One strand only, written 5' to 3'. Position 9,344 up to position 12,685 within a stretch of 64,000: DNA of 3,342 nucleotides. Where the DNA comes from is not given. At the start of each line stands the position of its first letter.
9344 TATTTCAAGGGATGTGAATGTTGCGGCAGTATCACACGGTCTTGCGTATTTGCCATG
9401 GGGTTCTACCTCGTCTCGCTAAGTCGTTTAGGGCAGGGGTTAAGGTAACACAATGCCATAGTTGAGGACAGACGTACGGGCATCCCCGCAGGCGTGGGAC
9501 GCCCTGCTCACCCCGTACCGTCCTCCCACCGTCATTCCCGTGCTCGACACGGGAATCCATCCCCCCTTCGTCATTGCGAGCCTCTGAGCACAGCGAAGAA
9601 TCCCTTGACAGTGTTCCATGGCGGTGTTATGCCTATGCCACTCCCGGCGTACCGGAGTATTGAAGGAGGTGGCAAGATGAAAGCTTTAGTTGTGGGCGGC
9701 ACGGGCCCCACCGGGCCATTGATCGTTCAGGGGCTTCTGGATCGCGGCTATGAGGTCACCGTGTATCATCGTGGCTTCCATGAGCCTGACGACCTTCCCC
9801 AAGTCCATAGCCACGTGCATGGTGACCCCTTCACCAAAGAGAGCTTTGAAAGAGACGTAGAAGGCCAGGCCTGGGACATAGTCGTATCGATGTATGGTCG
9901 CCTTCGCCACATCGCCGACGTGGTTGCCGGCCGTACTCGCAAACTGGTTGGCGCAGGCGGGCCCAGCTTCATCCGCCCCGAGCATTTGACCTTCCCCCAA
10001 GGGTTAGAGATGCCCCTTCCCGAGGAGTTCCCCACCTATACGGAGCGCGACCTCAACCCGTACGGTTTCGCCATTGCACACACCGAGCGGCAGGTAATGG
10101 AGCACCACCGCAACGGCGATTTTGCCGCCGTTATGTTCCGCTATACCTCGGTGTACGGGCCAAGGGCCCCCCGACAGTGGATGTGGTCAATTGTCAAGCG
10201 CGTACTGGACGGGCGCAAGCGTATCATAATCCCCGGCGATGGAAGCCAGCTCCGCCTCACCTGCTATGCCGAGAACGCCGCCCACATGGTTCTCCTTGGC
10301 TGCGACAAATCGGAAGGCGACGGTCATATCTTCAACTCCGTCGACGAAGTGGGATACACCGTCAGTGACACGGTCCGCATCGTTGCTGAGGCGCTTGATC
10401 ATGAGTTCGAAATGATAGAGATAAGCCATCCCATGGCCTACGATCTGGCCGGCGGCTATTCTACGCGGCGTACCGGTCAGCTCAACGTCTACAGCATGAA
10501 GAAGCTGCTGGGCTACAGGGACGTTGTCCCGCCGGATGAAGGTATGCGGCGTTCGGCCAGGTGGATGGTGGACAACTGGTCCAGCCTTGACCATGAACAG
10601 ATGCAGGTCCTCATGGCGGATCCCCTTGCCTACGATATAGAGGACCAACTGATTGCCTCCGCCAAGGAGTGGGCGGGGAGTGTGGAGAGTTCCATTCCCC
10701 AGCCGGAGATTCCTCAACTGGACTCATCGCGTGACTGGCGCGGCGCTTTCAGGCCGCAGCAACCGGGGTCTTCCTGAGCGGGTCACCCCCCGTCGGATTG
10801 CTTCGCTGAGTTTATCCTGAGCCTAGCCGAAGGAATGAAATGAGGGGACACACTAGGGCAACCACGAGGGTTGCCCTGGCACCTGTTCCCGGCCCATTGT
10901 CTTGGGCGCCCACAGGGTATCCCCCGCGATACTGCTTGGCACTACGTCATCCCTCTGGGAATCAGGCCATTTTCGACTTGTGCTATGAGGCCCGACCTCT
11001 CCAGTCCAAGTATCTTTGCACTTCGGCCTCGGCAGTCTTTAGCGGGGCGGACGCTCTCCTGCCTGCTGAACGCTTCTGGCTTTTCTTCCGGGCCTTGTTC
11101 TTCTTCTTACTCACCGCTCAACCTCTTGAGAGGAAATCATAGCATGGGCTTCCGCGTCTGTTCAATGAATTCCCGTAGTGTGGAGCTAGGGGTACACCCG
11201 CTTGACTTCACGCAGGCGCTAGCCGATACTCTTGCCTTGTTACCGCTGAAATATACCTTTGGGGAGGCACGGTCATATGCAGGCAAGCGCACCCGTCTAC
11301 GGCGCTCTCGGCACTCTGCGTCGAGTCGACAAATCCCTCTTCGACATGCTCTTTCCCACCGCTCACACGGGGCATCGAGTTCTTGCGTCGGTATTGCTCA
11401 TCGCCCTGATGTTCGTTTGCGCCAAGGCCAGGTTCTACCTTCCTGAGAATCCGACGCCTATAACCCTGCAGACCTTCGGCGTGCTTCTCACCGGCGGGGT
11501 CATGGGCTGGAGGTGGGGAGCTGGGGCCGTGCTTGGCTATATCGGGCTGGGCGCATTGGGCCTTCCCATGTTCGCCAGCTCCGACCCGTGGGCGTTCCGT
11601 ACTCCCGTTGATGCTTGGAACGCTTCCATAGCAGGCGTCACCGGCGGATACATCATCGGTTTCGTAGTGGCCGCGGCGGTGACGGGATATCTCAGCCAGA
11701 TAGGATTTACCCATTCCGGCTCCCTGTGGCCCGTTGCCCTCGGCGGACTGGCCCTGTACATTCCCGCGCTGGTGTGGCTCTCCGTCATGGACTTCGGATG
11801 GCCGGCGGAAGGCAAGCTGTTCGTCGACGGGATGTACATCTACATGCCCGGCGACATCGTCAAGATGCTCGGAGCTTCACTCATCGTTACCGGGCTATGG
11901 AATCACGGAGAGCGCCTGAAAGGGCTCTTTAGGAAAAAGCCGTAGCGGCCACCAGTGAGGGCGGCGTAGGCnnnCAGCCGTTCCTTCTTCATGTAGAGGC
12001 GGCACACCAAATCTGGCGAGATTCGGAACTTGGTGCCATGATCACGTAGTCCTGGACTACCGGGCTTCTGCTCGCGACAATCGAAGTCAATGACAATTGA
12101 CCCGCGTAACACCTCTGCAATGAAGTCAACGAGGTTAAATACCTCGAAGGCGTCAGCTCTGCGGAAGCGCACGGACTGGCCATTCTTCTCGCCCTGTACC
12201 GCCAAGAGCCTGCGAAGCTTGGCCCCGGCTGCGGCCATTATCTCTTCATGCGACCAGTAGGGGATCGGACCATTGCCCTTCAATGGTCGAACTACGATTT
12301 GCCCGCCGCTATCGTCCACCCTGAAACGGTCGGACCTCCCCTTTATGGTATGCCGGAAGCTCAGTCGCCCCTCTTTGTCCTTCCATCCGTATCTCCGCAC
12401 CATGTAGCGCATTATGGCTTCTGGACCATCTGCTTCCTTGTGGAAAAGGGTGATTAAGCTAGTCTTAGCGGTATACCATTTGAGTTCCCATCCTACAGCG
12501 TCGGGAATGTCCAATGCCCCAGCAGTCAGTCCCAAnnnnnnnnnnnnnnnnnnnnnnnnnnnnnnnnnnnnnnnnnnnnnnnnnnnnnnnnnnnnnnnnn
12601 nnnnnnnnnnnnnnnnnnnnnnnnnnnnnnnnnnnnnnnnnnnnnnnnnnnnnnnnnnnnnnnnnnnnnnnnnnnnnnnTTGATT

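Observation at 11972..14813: Type II R-M operon with the methyltransferase cleanly split by an IS3 element while the MvaI/BcnI-family nuclease stays intact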

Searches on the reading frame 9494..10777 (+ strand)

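Call 43: search_protein_families(library=pfam, proteins=[window:9494-10777:+], max_evalue=0.001)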
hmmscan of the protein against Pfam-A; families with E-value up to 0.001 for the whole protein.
window:9494-10777:+ (427 aa): 3 families
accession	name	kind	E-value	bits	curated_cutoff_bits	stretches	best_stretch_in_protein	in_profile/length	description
PF01370.27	Epimerase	-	1.9e-16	60.7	20.9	1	168-281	120-238/240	NAD dependent epimerase/dehydratase family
PF16363.11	GDP_Man_Dehyd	-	2.4e-07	31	27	1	173-305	139-270/332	GDP-mannose 4,6 dehydratase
PF13460.12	NAD_binding_10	-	0.00011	22.5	27.2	1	68-139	1-73/184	NAD(P)H-binding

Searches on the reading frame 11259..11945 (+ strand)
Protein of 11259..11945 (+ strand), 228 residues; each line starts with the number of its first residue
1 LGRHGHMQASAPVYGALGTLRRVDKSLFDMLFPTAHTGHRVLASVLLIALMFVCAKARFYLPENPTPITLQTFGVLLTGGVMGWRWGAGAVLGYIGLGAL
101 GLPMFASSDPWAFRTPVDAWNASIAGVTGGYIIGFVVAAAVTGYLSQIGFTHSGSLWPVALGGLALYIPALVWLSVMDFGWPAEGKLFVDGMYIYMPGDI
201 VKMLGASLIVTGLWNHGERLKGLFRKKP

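Call 43: search_protein_families(library=pfam, proteins=[window:11259-11945:+], max_evalue=0.001)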
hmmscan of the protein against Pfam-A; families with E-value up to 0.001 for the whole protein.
window:11259-11945:+ (228 aa): 1 family
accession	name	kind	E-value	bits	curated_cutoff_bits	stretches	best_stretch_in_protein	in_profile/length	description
PF02632.19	BioY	-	5.3e-24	85.2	25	1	65-214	3-139/140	BioY family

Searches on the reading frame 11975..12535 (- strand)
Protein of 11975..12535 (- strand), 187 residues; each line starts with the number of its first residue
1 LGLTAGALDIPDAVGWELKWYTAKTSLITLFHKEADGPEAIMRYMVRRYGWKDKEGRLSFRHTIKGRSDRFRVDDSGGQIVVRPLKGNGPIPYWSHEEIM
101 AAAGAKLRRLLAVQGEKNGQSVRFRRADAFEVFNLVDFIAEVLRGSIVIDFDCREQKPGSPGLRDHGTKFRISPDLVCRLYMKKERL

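Call 26: find_encoding_contigs(protein=window:11975-12535:-, flank=10000, max_places=10)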
Protein seq(187 aa) (187 aa): no gene with exactly this product is on record in the collection.
